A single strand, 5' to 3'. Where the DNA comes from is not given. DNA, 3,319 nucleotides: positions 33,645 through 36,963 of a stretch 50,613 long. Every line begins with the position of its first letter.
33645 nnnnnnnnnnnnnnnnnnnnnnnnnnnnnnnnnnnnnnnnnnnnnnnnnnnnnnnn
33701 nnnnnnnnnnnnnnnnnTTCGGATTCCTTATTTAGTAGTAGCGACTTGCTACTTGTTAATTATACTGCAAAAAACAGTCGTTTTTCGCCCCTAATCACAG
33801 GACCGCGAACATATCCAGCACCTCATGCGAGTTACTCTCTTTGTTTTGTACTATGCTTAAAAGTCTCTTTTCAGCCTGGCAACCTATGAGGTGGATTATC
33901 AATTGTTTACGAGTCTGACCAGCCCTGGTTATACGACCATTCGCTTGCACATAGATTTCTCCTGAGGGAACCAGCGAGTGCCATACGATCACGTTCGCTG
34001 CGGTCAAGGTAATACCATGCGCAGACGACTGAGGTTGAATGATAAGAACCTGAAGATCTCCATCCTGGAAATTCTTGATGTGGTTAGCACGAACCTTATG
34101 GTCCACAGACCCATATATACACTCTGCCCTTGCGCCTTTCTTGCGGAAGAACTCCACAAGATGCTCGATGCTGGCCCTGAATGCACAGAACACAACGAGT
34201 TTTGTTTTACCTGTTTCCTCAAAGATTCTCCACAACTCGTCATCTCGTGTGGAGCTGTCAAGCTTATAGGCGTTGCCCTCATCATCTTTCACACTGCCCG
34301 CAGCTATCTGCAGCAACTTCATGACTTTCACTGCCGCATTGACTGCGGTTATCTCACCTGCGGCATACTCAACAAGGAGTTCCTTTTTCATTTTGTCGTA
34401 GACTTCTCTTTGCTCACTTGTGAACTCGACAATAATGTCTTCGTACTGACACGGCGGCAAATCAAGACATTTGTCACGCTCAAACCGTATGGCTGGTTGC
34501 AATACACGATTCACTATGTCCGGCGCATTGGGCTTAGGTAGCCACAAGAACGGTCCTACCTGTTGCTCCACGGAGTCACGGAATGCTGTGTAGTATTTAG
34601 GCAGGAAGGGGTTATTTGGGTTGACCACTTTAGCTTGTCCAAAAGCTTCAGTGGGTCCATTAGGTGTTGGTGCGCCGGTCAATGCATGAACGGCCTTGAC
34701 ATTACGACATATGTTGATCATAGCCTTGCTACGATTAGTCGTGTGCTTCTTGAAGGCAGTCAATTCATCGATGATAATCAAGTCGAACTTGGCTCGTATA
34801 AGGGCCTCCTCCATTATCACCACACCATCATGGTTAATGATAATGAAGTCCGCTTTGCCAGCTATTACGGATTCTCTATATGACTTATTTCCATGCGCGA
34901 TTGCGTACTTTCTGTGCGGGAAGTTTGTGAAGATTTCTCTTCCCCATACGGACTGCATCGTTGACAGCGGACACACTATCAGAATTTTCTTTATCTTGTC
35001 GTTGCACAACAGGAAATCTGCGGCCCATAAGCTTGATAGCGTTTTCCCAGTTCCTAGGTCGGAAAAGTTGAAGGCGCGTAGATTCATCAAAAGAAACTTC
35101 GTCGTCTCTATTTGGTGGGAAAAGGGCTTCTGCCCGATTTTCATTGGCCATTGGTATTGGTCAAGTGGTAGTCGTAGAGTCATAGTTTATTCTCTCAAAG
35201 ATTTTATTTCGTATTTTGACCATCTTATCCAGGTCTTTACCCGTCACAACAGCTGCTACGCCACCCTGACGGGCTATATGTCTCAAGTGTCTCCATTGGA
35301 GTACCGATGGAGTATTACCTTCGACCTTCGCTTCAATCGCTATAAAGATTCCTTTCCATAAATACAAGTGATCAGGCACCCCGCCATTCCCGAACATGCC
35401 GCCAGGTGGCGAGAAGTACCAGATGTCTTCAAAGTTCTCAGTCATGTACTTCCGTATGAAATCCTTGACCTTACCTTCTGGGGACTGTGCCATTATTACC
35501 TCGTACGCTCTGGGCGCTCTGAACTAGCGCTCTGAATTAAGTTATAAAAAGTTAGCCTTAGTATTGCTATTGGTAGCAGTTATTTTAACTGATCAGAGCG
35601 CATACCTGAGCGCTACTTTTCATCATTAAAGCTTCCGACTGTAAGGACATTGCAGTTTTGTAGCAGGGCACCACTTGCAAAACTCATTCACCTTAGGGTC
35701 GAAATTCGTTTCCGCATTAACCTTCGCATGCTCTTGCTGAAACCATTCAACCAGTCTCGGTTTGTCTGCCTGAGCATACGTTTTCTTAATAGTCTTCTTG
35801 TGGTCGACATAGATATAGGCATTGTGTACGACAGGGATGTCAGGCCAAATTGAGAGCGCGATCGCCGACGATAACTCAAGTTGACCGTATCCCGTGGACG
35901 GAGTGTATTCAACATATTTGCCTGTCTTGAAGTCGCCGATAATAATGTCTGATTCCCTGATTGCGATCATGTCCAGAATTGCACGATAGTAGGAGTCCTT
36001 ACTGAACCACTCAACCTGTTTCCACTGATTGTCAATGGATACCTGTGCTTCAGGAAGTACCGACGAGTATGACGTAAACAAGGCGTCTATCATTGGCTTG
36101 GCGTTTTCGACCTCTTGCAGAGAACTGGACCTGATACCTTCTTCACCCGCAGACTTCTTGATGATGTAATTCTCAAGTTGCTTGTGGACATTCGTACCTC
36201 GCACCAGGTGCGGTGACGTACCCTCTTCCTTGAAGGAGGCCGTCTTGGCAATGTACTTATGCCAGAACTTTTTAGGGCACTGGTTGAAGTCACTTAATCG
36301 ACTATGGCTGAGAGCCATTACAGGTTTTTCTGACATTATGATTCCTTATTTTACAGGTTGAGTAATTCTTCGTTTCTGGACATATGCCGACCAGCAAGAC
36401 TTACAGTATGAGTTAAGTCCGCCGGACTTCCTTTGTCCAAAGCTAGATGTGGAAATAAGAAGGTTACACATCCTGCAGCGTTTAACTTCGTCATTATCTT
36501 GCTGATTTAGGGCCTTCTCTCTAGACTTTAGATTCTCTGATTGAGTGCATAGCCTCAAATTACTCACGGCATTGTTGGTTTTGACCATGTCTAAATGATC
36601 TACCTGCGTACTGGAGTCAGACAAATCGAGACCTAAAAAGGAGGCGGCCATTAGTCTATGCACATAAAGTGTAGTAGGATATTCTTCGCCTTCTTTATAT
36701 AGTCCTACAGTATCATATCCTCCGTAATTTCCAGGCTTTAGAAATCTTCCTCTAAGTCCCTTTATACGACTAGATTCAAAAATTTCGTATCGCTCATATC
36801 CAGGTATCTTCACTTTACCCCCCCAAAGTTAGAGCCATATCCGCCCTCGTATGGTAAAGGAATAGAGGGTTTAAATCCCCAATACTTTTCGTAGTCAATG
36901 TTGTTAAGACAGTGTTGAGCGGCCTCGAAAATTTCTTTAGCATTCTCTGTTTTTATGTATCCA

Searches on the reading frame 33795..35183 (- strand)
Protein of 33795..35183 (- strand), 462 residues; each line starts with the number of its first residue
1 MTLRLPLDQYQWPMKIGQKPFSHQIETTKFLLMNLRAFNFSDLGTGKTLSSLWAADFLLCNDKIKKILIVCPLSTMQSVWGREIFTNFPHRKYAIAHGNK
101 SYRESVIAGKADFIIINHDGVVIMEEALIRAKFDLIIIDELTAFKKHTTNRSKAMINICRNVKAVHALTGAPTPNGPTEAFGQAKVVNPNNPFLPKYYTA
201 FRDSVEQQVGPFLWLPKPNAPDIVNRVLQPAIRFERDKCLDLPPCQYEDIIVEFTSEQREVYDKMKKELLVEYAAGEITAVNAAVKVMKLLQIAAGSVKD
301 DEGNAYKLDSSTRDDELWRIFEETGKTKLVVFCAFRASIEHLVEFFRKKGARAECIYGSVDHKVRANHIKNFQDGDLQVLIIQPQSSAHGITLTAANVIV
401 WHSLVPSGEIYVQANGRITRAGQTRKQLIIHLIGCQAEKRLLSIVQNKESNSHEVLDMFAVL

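Call 24: search_protein_families(library=phrogs, proteins=[window:33795-35183:-], max_evalue=0.00001)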
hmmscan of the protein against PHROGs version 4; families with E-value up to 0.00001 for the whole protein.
window:33795-35183:- (462 aa): 6 families
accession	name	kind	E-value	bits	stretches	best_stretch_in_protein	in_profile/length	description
phrog_62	-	DNA, RNA and nucleotide metabolism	9.2e-104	349.3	1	12-457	689-1134/1881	DNA helicase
phrog_11354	-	unknown function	9.3e-15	55.3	1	366-457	13-106/116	-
phrog_29996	-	unknown function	2.9e-14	53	1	41-449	749-1157/1189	-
phrog_16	-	DNA, RNA and nucleotide metabolism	5.4e-13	49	1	19-431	272-596/986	DNA helicase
phrog_23807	-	unknown function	7.8e-11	41.5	1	325-440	528-651/1053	-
phrog_24008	-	DNA, RNA and nucleotide metabolism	1.9e-08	33.7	0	26-187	487-648/1006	helicase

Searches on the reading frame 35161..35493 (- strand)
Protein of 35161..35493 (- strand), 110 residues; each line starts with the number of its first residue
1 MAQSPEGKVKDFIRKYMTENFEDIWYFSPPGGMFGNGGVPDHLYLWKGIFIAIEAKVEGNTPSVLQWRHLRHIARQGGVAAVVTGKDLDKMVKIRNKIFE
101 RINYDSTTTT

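Call 14: search_protein_families(library=phrogs, proteins=[window:35161-35493:-], max_evalue=0.001)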
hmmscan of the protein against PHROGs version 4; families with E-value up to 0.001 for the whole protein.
window:35161-35493:- (110 aa): 2 families
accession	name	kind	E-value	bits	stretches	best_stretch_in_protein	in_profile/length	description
phrog_93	-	DNA, RNA and nucleotide metabolism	1.9e-11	44.4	1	5-93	353-439/613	endonuclease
phrog_824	-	unknown function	0.00014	22.8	1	38-85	113-163/265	-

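Call 39: search_protein_families(library=pfam, proteins=[window:35161-35493:-], max_evalue=0.01)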
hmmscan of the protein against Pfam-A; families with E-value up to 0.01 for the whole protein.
window:35161-35493:- (110 aa): 0 families

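Call 53: search_solved_structures(query=window:35161-35493:-, max_evalue=10)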
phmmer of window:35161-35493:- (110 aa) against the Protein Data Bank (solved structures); distinct sequences matched with E-value up to 10: 7.
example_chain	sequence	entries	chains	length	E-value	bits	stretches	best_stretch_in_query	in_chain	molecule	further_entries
6wvs_A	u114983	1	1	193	2e-05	27.9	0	66-99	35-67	DeNovoTIM15 hyperstable de novo TIM barrel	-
6yqx_A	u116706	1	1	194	2.5e-05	27.7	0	66-99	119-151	de novo designed TIM barrel DeNovoTIM13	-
7p12_A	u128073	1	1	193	3.4e-05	27.2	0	66-94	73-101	DeNovoTIM13-SB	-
4qbn_A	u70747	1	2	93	0.006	20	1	13-93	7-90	Nuclease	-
5yzv_A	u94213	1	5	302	0.049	17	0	26-65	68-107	Probable serine/threonine-protein kinase PkwA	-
3lul_A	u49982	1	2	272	0.12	15.8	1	30-85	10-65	4-amino-4-deoxychorismate lyase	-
6z2i_A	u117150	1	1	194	0.24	14.8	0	66-93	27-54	de novo designed TIM barrel DeNovoTIM6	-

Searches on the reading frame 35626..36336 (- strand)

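Call 14: search_protein_families(library=phrogs, proteins=[window:35626-36336:-], max_evalue=0.001)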
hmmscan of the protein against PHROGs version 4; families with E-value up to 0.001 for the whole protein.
window:35626-36336:- (236 aa): 3 families
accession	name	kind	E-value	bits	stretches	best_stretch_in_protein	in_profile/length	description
phrog_69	-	DNA, RNA and nucleotide metabolism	3.7e-21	76.7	1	4-235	85-328/501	exonuclease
phrog_1218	-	DNA, RNA and nucleotide metabolism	1.6e-09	38.5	1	4-145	5-169/364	exonuclease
phrog_8097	-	DNA, RNA and nucleotide metabolism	1.4e-05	25.1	1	7-139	1-127/598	exonuclease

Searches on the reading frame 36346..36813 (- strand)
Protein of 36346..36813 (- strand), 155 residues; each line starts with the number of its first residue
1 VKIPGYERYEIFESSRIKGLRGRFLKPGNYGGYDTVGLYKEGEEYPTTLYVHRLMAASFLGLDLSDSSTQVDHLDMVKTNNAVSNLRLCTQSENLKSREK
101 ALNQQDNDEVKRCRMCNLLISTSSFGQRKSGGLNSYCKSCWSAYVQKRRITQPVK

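Call 24: search_protein_families(library=phrogs, proteins=[window:36346-36813:-], max_evalue=0.00001)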
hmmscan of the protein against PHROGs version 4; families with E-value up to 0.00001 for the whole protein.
window:36346-36813:- (155 aa): 12 families
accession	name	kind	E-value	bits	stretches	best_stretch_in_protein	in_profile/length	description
phrog_59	-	DNA, RNA and nucleotide metabolism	4.7e-24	86.5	1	2-99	142-236/423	HNH endonuclease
phrog_959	-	DNA, RNA and nucleotide metabolism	4.5e-20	72.8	1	2-112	10-120/138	HNH endonuclease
phrog_1492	-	DNA, RNA and nucleotide metabolism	4.5e-15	56.7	1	17-149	80-208/414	HNH endonuclease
phrog_14913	-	DNA, RNA and nucleotide metabolism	4.1e-10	40.9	1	33-140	25-127/149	HNH endonuclease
phrog_99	-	DNA, RNA and nucleotide metabolism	4.1e-09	37.6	1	39-100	149-207/383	HNH endonuclease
phrog_15471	-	DNA, RNA and nucleotide metabolism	1.9e-08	35.4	1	33-142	13-129/183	HNH endonuclease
phrog_7545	-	DNA, RNA and nucleotide metabolism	5.6e-08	34.1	1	31-96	66-131/160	HNH endonuclease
phrog_826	-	DNA, RNA and nucleotide metabolism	5.9e-07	30.3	1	48-149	109-203/281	HNH endonuclease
phrog_4578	-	DNA, RNA and nucleotide metabolism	6e-07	30.4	1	68-101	29-62/130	HNH endonuclease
phrog_10730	-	DNA, RNA and nucleotide metabolism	3.4e-06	27.9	1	48-102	92-146/234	HNH endonuclease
phrog_30377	-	DNA, RNA and nucleotide metabolism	6.2e-06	27.3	1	50-99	11-56/82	HNH endonuclease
phrog_21964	-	DNA, RNA and nucleotide metabolism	7.8e-06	26.7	0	46-106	161-220/244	HNH endonuclease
